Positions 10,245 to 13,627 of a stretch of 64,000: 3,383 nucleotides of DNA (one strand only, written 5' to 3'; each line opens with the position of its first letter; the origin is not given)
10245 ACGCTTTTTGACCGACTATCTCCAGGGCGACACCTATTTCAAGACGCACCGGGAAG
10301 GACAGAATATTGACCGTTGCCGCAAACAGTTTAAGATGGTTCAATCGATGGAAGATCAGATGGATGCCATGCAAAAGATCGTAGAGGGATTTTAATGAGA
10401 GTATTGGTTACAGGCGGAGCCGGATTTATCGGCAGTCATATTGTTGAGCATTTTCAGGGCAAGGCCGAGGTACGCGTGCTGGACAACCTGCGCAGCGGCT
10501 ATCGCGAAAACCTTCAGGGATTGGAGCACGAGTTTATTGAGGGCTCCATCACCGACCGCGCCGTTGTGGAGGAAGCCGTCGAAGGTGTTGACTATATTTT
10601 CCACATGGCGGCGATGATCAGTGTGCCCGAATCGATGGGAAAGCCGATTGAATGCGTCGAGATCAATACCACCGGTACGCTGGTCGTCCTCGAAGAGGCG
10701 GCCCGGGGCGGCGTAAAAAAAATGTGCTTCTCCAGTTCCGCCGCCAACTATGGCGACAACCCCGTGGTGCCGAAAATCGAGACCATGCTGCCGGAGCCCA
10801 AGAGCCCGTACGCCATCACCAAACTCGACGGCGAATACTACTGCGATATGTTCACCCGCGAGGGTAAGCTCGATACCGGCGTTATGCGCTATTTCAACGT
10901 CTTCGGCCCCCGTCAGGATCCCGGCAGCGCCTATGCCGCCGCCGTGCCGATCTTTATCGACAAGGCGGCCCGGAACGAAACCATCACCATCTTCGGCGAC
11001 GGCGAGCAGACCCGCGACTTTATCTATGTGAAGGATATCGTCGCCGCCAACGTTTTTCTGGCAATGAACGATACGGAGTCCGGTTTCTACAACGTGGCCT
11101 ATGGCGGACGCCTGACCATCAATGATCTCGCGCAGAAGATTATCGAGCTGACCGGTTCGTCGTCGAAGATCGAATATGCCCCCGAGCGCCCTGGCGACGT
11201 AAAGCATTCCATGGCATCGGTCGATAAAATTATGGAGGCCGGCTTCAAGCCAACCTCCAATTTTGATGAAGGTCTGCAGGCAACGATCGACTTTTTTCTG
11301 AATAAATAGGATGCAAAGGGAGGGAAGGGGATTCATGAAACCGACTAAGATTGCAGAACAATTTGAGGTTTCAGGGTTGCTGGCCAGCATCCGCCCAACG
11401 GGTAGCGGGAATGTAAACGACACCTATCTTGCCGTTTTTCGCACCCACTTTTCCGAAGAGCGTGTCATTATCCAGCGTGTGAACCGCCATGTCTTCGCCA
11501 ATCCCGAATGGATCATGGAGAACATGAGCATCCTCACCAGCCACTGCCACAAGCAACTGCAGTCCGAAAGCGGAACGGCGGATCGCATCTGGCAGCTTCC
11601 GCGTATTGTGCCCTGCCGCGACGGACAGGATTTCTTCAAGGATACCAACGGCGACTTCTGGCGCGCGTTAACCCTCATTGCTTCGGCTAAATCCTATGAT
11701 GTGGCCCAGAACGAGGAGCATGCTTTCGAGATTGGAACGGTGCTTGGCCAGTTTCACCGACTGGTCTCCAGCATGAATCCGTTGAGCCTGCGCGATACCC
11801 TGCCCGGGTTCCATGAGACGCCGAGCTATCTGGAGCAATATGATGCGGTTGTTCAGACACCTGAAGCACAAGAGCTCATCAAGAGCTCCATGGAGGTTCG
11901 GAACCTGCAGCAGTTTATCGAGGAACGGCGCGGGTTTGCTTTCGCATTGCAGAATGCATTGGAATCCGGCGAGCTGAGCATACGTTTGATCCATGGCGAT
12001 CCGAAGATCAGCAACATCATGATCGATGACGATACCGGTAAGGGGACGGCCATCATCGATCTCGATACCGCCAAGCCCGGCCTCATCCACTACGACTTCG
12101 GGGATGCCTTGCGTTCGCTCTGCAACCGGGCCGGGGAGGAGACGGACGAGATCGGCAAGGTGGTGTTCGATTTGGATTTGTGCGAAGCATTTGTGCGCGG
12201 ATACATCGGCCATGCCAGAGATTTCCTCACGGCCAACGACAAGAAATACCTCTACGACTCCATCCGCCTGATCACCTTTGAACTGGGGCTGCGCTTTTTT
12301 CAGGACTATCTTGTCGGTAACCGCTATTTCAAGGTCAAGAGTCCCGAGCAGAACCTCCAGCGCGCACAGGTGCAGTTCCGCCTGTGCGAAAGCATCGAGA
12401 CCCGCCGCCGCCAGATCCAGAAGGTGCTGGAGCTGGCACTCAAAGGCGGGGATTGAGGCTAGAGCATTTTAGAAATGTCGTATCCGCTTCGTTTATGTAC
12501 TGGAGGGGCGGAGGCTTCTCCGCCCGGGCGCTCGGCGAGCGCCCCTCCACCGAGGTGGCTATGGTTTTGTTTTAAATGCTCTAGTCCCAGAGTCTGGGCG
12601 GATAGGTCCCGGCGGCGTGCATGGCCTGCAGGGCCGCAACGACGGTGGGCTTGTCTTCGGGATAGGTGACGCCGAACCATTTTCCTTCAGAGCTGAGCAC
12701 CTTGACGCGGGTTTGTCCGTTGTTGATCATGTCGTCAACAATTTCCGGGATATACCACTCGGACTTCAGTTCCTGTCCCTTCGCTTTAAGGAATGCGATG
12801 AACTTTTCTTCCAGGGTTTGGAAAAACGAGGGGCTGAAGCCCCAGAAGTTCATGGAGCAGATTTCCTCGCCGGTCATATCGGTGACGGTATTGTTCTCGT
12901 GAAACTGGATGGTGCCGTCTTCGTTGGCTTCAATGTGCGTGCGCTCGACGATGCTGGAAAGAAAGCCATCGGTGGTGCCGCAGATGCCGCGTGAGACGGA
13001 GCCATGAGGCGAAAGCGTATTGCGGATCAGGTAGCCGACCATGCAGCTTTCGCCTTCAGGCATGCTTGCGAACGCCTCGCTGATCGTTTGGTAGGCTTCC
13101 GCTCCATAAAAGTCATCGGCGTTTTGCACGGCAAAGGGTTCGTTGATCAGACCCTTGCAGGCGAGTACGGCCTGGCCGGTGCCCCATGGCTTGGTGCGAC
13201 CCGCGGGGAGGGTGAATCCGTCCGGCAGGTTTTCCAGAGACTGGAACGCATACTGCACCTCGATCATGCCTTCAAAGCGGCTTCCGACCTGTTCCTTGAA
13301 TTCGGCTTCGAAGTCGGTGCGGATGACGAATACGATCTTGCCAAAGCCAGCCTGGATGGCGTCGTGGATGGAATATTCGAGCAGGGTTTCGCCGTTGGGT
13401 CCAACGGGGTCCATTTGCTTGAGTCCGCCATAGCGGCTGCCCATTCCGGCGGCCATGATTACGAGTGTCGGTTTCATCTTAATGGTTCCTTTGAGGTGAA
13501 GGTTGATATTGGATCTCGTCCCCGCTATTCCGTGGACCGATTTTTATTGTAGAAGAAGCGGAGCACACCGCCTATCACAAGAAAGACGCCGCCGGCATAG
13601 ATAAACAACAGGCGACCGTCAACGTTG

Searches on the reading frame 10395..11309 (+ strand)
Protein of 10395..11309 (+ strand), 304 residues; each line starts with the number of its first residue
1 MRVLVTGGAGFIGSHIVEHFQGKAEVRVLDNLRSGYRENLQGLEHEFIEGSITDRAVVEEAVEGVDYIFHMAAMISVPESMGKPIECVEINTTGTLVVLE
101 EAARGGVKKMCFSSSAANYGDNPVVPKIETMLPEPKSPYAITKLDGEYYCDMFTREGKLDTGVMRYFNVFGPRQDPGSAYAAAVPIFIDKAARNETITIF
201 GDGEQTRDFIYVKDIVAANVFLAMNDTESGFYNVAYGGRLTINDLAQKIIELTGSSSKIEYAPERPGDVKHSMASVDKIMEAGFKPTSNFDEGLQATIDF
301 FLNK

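Call 17: search_protein_families(library=pfam, proteins=[window:10395-11309:+], max_evalue=0.00001)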
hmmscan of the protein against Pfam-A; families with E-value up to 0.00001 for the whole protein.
window:10395-11309:+ (304 aa): 8 families
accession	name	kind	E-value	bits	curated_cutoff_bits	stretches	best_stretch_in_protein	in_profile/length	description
PF01370.27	Epimerase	-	5.3e-59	200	20.9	1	3-235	1-240/240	NAD dependent epimerase/dehydratase family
PF16363.11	GDP_Man_Dehyd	-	5.2e-47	161.3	27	1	4-296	1-331/332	GDP-mannose 4,6 dehydratase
PF01073.25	3Beta_HSD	-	1.8e-25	90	22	1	4-224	1-230/280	3-beta hydroxysteroid dehydrogenase/isomerase family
PF02719.21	Polysacc_synt_2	-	9.6e-20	71.4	20.2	1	3-268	1-267/293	Polysaccharide biosynthesis protein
PF04321.23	RmlD_sub_bind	-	2.3e-14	53.6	27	1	1-299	1-283/287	RmlD substrate binding domain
PF07993.18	NAD_binding_4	-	2.9e-10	40.2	20.1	1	57-212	81-251/258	Male sterility protein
PF05368.20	NmrA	-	2.4e-07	31.1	27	1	2-126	4-119/298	NmrA-like family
PF13460.12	NAD_binding_10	-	3.6e-06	27.4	27.2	1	7-120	1-103/184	NAD(P)H-binding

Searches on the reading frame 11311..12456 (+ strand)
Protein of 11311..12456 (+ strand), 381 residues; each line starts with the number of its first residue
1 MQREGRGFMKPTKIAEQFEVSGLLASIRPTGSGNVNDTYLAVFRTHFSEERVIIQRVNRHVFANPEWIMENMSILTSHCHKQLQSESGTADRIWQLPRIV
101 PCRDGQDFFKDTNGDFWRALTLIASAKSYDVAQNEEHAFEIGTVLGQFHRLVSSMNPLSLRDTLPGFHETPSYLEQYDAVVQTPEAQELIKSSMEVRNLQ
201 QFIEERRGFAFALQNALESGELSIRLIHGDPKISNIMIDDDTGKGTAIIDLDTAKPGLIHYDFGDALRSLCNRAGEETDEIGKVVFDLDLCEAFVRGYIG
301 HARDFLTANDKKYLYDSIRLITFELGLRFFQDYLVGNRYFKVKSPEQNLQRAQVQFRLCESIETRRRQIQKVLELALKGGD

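Call 17: search_protein_families(library=pfam, proteins=[window:11311-12456:+], max_evalue=0.00001)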
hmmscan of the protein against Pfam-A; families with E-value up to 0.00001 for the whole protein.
window:11311-12456:+ (381 aa): 1 family
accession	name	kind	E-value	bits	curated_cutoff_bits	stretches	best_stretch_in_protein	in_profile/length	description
PF01636.29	APH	-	5.8e-17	62.7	23.2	1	113-280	68-223/239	Phosphotransferase enzyme family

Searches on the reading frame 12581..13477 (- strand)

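Call 4: search_protein_families(library=pfam, proteins=[window:12581-13477:-])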
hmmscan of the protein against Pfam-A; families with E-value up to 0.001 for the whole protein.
window:12581-13477:- (298 aa): 2 families
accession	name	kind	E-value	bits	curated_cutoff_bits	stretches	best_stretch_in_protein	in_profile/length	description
PF00483.29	NTP_transferase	-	4.1e-07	30.3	21.2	1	6-164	3-152/245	Nucleotidyl transferase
PF12804.13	NTP_transf_3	-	2e-06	28.5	27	1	6-57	2-51/160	MobA-like NTP transferase domain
